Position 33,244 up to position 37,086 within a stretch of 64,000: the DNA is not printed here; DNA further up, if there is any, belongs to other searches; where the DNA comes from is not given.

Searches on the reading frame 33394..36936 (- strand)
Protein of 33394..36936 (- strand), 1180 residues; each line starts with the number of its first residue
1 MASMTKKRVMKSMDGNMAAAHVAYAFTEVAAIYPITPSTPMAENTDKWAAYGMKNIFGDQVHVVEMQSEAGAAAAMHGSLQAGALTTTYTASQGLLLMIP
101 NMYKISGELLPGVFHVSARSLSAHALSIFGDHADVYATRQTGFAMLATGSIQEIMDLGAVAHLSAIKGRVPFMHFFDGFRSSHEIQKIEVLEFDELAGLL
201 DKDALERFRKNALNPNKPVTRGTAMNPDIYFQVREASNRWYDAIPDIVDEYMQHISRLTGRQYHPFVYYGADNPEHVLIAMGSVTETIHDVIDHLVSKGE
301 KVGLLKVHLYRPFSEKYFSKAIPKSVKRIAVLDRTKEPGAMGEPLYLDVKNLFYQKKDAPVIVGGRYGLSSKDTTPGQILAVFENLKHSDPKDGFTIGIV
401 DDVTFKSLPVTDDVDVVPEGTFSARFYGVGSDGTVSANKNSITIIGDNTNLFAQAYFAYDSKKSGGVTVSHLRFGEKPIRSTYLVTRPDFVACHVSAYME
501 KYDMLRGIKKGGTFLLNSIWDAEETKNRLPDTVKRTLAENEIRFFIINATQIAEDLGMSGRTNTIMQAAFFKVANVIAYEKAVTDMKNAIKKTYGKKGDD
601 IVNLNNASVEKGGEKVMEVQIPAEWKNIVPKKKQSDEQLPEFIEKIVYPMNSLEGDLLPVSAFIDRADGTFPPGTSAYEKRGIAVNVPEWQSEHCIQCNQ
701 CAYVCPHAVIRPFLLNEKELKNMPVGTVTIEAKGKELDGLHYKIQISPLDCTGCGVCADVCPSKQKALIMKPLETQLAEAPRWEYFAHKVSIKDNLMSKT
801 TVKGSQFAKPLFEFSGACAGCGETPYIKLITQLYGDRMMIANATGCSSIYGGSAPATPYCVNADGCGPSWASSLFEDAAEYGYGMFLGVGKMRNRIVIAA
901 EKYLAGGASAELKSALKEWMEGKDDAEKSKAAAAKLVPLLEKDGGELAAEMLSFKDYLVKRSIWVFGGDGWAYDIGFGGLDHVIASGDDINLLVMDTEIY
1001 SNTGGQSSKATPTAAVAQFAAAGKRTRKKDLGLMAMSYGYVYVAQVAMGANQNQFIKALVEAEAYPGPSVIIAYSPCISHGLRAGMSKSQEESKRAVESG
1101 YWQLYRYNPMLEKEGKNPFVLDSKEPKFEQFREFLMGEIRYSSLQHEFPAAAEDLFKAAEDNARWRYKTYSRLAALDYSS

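Call 75: search_protein_families(library=pfam, proteins=[window:33394-36936:-], max_evalue=0.0001)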
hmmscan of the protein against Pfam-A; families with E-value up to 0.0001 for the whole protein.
window:33394-36936:- (1180 aa): 15 families
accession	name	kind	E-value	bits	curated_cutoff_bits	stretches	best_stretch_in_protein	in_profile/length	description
PF01855.24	POR_N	-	2.3e-76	257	27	1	22-252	2-230/231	Pyruvate flavodoxin/ferredoxin oxidoreductase, thiamine diP-bdg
PF01558.24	POR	-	6e-32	111.6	27.4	1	430-612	1-171/173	Pyruvate ferredoxin/flavodoxin oxidoreductase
PF10371.14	EKR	-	1.9e-20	72.9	27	1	632-684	5-55/55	Domain of unknown function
PF17147.9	PFOR_II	-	5.4e-16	59.2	27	1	275-364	2-89/102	Pyruvate:ferredoxin oxidoreductase core domain II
PF12838.12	Fer4_7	-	5.4e-10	40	27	1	694-764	1-51/52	4Fe-4S dicluster domain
PF02775.26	TPP_enzyme_C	-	3.4e-09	37.1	21.9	1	960-1072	46-150/151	Thiamine pyrophosphate enzyme, C-terminal TPP binding domain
PF13237.11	Fer4_10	-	8.6e-09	35.6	25.5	1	692-762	6-53/53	4Fe-4S dicluster domain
PF13484.11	Fer4_16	-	4.8e-08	34.1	30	1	694-763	1-65/66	4Fe-4S double cluster binding domain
PF13183.11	Fer4_8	-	7.4e-08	33.3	27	1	692-764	2-67/68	4Fe-4S dicluster domain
PF00037.32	Fer4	-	1.1e-07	31.8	21.1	0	689-711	2-24/24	4Fe-4S binding domain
PF13187.11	Fer4_9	-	2.5e-07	31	27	1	694-764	1-50/52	4Fe-4S dicluster domain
PF12837.12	Fer4_6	-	3.9e-07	30.2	25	1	687-710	1-24/24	4Fe-4S binding domain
PF14697.11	Fer4_21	-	4.2e-07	30.4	35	0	746-763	36-53/59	4Fe-4S dicluster domain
PF12797.12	Fer4_2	-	2.8e-06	27.4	24.5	0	745-763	4-22/22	4Fe-4S binding domain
PF13534.11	Fer4_17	-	5.8e-06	27.2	22.2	0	692-708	43-59/61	4Fe-4S dicluster domain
